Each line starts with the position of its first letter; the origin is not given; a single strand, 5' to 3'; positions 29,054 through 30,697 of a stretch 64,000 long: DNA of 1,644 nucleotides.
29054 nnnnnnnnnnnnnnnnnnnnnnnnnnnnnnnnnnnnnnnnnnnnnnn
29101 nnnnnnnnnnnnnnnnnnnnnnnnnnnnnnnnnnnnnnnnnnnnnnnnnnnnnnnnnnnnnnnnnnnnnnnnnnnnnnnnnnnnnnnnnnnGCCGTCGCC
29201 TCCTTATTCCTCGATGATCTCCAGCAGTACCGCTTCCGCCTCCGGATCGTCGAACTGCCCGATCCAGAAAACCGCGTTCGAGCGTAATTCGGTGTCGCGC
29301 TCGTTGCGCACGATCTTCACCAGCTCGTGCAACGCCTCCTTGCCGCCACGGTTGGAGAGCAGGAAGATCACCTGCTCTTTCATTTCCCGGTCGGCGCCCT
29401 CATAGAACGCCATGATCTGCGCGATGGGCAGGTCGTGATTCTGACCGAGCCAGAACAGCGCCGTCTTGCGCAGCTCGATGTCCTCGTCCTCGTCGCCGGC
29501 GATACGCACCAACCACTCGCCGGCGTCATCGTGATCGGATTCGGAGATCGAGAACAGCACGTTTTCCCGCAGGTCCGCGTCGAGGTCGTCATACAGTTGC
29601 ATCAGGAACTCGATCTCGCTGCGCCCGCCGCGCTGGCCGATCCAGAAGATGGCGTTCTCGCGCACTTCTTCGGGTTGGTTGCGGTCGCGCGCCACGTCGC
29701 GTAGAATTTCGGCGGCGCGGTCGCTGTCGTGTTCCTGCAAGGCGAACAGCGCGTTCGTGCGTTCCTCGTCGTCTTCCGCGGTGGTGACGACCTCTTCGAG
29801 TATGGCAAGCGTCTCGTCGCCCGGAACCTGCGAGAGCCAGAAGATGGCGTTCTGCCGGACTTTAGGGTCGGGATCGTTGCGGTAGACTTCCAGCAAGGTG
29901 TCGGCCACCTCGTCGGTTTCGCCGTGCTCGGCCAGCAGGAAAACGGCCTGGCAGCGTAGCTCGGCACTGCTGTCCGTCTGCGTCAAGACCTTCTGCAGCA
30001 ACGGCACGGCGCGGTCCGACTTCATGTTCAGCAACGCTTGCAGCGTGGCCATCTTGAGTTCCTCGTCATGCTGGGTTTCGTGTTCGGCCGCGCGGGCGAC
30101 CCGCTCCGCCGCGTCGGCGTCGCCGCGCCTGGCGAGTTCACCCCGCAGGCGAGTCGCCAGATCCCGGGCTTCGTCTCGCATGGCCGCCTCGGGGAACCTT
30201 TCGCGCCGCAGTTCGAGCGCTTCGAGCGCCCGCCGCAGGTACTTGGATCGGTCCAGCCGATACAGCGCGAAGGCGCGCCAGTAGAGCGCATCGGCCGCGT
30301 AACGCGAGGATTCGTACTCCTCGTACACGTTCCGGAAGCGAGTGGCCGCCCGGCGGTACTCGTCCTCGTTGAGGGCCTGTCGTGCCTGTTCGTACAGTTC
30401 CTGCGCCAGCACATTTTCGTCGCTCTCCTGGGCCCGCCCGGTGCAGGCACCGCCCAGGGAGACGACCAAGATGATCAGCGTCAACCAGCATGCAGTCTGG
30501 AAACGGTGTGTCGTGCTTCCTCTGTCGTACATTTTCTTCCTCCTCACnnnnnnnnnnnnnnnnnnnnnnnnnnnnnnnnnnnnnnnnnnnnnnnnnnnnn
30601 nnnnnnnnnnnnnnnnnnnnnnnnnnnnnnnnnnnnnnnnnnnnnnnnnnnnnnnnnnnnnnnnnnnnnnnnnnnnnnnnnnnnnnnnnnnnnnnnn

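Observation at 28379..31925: ECF sigma / anti-sigma pair co-transcribed with two paralogous secreted HEAT-repeat proteins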

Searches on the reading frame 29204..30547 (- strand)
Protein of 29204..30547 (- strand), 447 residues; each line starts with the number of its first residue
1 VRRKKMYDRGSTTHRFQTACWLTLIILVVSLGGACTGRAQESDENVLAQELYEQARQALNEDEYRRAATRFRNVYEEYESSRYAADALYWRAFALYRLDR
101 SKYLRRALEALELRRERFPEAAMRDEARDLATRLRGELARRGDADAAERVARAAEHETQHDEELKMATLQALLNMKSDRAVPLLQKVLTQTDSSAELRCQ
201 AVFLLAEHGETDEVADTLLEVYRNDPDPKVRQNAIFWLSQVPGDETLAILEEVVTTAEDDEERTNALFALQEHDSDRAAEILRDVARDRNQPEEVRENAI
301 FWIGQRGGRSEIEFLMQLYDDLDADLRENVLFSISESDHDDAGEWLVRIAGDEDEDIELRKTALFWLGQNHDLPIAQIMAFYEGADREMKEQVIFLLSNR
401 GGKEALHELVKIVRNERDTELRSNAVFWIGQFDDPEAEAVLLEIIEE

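Call 3: search_protein_families(library=pfam, proteins=[window:29204-30547:-], max_evalue=0.01)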
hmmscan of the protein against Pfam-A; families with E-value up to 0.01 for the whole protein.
window:29204-30547:- (447 aa): 6 families
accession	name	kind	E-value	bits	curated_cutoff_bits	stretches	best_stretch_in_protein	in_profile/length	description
PF13646.12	HEAT_2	-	4.1e-43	146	27.7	7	190-271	9-88/88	HEAT repeats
PF03130.22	HEAT_PBS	-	6.1e-15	54.4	20.9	0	421-445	1-25/27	PBS lyase HEAT-like repeat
PF01347.28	Vitellogenin_N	-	6.7e-10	38.6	24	1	156-252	470-571/590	Lipoprotein amino terminal region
PF02985.28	HEAT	-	7e-10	38.7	23.5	0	218-240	5-26/31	HEAT repeat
PF13525.12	YfiO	-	0.00031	21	25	1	48-121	5-75/203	Outer membrane lipoprotein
PF13513.12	HEAT_EZ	-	0.00035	21.5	27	0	178-206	27-53/55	HEAT-like repeat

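Call 4: search_protein_families(library=ncbifam, proteins=[window:29204-30547:-], max_evalue=0.01)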
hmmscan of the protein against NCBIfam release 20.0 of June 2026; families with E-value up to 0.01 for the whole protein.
window:29204-30547:- (447 aa): 6 families
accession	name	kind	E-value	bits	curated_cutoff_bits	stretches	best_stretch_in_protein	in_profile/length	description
NF045915.1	PhycobilmeDegNblB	equivalog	6.7e-12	45.4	300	2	162-255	113-202/214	phycobilisome degradation protein NblB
TIGR02795.1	tol_pal_ybgF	equivalog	6.8e-11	42.8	90.1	1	49-102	3-56/119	tol-pal system protein YbgF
TIGR03302.1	OM_YfiO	subfamily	7.8e-10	38.6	81.4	1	20-99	3-84/239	outer membrane protein assembly factor BamD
NF007244.0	PRK09687.1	equivalog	1.3e-07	31.2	275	1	244-425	90-275/285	putative lyase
NF008068.0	PRK10803.1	equivalog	0.00025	21.1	383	0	57-92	152-187/263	cell division protein CpoB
NF010374.0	PRK13800.1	equivalog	0.00038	18.8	1196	1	154-327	721-888/898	fumarate reductase/succinate dehydrogenase flavoprotein subunit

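Call 7: find_homologous_proteins(query=window:29207-30532:-, max_evalue=1e-10)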
Query seq(442 aa) (442 aa): 2081 proteins with E <= 1e-10 among 8000 candidates; the best 120 are listed.
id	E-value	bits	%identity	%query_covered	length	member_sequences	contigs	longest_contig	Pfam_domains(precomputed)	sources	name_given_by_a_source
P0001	7.5e-270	913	100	96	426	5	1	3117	PF01347.29,PF02985.29,PF03130.23,PF13646.13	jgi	-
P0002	3.8e-176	604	66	99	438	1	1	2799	PF01347.29,PF03130.23,PF13646.13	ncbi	-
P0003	1.8e-105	371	45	97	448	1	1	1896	PF01347.29,PF02985.29,PF11838.15,PF03130.23,PF13513.13,PF13646.13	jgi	jgi:HEAT repeat protein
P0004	2.7e-105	371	47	90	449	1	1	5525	PF13525.13,PF01347.29,PF02985.29,PF11838.15,PF03130.23,PF13513.13,PF13646.13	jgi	jgi:HEAT repeat protein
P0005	7.6e-105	369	49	90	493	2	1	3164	PF13525.13,PF03130.23,PF13646.13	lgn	-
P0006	5.7e-104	366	45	94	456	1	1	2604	PF13525.13,PF11838.15,PF03130.23,PF13432.13,PF13646.13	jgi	-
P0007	9.4e-104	366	44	97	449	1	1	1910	PF13525.13,PF01347.29,PF02985.29,PF11838.15,PF03130.23,PF13646.13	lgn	-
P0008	2.7e-103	364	45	95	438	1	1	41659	PF13525.13,PF03130.23,PF13513.13,PF13646.13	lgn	-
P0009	3.7e-103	364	41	99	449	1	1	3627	PF01347.29,PF11838.15,PF03130.23,PF13513.13,PF13646.13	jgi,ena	-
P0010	9.7e-103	362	48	90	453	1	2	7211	PF02985.29,PF11838.15,PF03130.23,PF13513.13,PF13646.13,PF20308.5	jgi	jgi:HEAT repeat protein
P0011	1.1e-102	362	43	96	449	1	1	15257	PF02985.29,PF11838.15,PF03130.23,PF13513.13,PF13646.13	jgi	jgi:HEAT repeat protein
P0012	1.1e-102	362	48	90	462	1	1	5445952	PF02985.29,PF03130.23,PF13646.13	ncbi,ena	-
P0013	1.2e-102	362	43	92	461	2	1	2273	PF01347.29,PF11838.15,PF03130.23,PF13646.13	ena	-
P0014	2.0e-102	361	47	90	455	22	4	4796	PF13525.13,PF02985.29,PF11838.15,PF03130.23,PF13646.13,PF13174.13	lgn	-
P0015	2.1e-102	361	48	90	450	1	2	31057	PF13525.13,PF03130.23,PF13646.13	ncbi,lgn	ncbi:MAG: HEAT repeat domain-containing protein [Gemmatimonadaceae bacterium]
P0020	1.9e-101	358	46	90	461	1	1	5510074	PF13525.13,PF03130.23,PF13513.13,PF13646.13,PF13174.13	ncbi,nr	ncbi:MAG: HEAT repeat domain-containing protein [Gemmatimonadota bacterium]|nr:MAG: HEAT repeat doma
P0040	7.5e-99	350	46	95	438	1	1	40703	PF13525.13,PF02985.29,PF03130.23,PF13646.13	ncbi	ncbi:MAG TPA: HEAT repeat domain-containing protein [Longimicrobiales bacterium]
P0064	1.5e-97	345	45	90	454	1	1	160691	PF13525.13,PF11838.15,PF03130.23,PF13646.13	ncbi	-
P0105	2.8e-95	338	42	93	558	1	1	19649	PF02985.29,PF11838.15,PF03130.23,PF13646.13,PF13174.13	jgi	jgi:TolA-binding protein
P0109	5.0e-95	337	41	99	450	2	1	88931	PF02985.29,PF11838.15,PF03130.23,PF13513.13,PF13646.13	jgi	jgi:HEAT repeat protein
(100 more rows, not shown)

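Call 8: find_encoding_contigs(protein=P0012, flank=6000, max_places=2)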
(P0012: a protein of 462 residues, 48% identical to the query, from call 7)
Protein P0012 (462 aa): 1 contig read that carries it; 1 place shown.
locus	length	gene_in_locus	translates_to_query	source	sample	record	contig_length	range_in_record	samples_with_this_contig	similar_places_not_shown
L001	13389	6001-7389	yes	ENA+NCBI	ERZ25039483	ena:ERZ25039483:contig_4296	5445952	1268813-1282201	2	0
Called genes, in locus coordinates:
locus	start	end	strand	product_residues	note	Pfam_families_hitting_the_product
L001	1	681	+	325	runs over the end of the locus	PF00480:ROK, PF01869:BcrAD_BadFG (faint)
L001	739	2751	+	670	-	PF00456:Transketolase_N, PF02779:Transket_pyr, PF02780:Transketolase_C, PF22613:Transketolase_C_1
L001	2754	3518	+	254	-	PF01182:Glucosamine_iso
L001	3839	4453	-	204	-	-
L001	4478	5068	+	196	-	PF07638:Sigma70_ECF (weak), PF04542:Sigma70_r2, PF08281:Sigma70_r4_2, PF04545:Sigma70_r4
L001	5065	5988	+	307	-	-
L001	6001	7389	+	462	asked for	PF03130:HEAT_PBS (faint), PF02985:HEAT (faint), PF13646:HEAT_2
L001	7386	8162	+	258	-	PF03130:HEAT_PBS (faint), PF13646:HEAT_2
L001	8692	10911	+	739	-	PF00989:PAS, PF08448:PAS_4, PF08447:PAS_3, PF13426:PAS_9, PF08448:PAS_4, PF01590:GAF, PF13185:GAF_2, PF00512:HisKA, +4 more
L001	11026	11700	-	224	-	-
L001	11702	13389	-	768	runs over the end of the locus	PF02368:Big_2, PF26918:Ig_Eae (weak), PF01833:TIG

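Call 9: find_encoding_contigs(protein=P0020, flank=6000, max_places=2)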
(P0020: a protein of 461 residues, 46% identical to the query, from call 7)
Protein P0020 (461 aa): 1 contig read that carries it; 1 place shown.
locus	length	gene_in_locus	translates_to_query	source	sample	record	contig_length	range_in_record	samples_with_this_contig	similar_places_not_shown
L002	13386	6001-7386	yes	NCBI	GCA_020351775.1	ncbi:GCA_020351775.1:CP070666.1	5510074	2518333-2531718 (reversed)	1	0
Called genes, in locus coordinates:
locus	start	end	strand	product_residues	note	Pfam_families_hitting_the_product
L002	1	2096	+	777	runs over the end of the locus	PF00149:Metallophos, PF02872:5_nucleotid_C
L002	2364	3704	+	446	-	PF01773:Nucleos_tra2_N, PF07670:Gate, PF07662:Nucleos_tra2_C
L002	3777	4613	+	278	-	PF01048:PNP_UDP_1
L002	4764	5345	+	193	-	PF07638:Sigma70_ECF, PF04542:Sigma70_r2, PF08281:Sigma70_r4_2, PF04545:Sigma70_r4 (weak)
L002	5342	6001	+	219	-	-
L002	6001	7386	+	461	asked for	PF13174:TPR_6 (faint), PF13525:YfiO (weak), PF13646:HEAT_2, PF13513:HEAT_EZ (faint), PF03130:HEAT_PBS (faint), PF13646:HEAT_2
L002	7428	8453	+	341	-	-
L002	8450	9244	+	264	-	PF03130:HEAT_PBS (faint), PF13646:HEAT_2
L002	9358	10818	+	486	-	PF01435:Peptidase_M48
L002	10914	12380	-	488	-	PF05761:5_nucleotid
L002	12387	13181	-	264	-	PF08543:Phos_pyr_kin, PF00294:PfkB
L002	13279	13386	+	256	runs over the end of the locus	PF22435:MRM3-like_sub_bind, PF08032:SpoU_sub_bind, PF00588:SpoU_methylase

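Call 10: find_encoding_contigs(protein=P0040, flank=6000, max_places=2)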
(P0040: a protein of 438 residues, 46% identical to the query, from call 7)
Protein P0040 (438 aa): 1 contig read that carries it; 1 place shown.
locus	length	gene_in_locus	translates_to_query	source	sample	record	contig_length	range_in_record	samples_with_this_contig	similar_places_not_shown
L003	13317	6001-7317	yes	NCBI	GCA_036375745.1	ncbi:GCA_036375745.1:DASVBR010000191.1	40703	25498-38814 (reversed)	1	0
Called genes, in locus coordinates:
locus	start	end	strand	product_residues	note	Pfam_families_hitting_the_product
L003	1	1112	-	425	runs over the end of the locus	PF01979:Amidohydro_1, PF07969:Amidohydro_3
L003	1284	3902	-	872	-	PF26549:Tricorn_N (weak), PF00326:Peptidase_S9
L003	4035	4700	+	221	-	PF02586:SRAP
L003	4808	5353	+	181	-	PF04542:Sigma70_r2, PF08281:Sigma70_r4_2, PF04545:Sigma70_r4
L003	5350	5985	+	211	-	-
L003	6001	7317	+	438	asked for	PF13525:YfiO (weak), PF03130:HEAT_PBS (faint), PF02985:HEAT (faint), PF13646:HEAT_2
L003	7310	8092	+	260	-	PF13646:HEAT_2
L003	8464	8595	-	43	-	-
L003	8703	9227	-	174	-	-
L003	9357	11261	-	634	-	PF00474:SSF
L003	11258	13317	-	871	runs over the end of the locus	-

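Call 89: find_encoding_contigs(protein=P0109, flank=4000, max_places=1)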
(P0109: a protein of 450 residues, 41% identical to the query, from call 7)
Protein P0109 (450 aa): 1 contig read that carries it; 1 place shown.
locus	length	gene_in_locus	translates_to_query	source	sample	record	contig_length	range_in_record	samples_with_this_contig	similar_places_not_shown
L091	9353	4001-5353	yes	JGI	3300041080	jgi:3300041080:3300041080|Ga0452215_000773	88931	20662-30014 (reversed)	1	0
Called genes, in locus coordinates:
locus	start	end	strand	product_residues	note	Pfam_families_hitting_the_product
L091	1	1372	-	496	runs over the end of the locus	PF00144:Beta-lactamase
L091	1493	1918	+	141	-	-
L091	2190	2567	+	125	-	-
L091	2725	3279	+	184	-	PF07638:Sigma70_ECF, PF04542:Sigma70_r2, PF08281:Sigma70_r4_2, PF04545:Sigma70_r4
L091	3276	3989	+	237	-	-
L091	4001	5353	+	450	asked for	PF11838:ERAP1_C (faint), PF03130:HEAT_PBS (faint), PF13513:HEAT_EZ (faint), PF13646:HEAT_2, PF02985:HEAT (faint), PF13646:HEAT_2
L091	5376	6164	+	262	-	PF03130:HEAT_PBS (faint), PF02985:HEAT (faint), PF13646:HEAT_2 (weak)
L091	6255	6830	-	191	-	-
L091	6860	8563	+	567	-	PF00999:Na_H_Exchanger, PF02254:TrkA_N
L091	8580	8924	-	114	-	-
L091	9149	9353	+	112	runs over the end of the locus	PF07883:Cupin_2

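Call 90: find_encoding_contigs(protein=P0064, flank=4000, max_places=1)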
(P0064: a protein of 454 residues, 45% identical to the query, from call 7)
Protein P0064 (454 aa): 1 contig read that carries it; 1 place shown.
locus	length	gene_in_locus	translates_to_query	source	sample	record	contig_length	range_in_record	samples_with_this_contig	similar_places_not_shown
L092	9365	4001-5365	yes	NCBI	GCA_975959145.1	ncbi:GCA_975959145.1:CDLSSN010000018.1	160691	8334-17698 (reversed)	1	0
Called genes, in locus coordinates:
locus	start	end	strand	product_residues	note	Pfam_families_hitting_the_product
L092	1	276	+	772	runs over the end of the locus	PF00149:Metallophos, PF02872:5_nucleotid_C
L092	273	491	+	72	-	-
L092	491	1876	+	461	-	PF01773:Nucleos_tra2_N, PF07670:Gate, PF07662:Nucleos_tra2_C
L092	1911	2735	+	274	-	PF01048:PNP_UDP_1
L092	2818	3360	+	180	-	PF07638:Sigma70_ECF (weak), PF04542:Sigma70_r2, PF08281:Sigma70_r4_2, PF04545:Sigma70_r4 (weak)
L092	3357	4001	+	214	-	-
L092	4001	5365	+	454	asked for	PF11838:ERAP1_C (faint), PF13525:YfiO (weak), PF03130:HEAT_PBS (faint), PF13646:HEAT_2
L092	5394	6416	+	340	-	PF11838:ERAP1_C (faint), PF03130:HEAT_PBS (faint), PF13513:HEAT_EZ (faint), PF13646:HEAT_2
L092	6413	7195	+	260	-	PF03130:HEAT_PBS (faint), PF13646:HEAT_2 (weak)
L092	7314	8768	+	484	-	PF01435:Peptidase_M48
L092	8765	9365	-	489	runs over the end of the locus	PF05761:5_nucleotid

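Call 91: find_encoding_contigs(protein=P0105, flank=4000, max_places=1)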
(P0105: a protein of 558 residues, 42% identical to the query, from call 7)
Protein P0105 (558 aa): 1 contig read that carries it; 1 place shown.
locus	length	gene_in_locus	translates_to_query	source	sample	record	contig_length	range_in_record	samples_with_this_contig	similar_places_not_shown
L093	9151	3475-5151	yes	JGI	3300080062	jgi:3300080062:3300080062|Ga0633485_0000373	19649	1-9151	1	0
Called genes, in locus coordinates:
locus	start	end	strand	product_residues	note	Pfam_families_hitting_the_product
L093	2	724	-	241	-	?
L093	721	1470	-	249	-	-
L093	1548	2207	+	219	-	PF14681:UPRTase, PF00156:Pribosyltran (faint)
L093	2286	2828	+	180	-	PF07638:Sigma70_ECF, PF04542:Sigma70_r2, PF08281:Sigma70_r4_2, PF04545:Sigma70_r4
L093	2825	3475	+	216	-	-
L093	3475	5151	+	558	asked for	PF11838:ERAP1_C (faint), PF13174:TPR_6 (faint), PF03130:HEAT_PBS (faint), PF02985:HEAT (faint), PF13646:HEAT_2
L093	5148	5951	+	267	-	PF03130:HEAT_PBS (faint), PF13646:HEAT_2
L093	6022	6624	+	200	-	PF02698:DUF218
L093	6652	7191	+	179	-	PF00293:NUDIX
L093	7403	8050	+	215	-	PF07638:Sigma70_ECF (weak), PF04542:Sigma70_r2, PF08281:Sigma70_r4_2, PF04545:Sigma70_r4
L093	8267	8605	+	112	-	-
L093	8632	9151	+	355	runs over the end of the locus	-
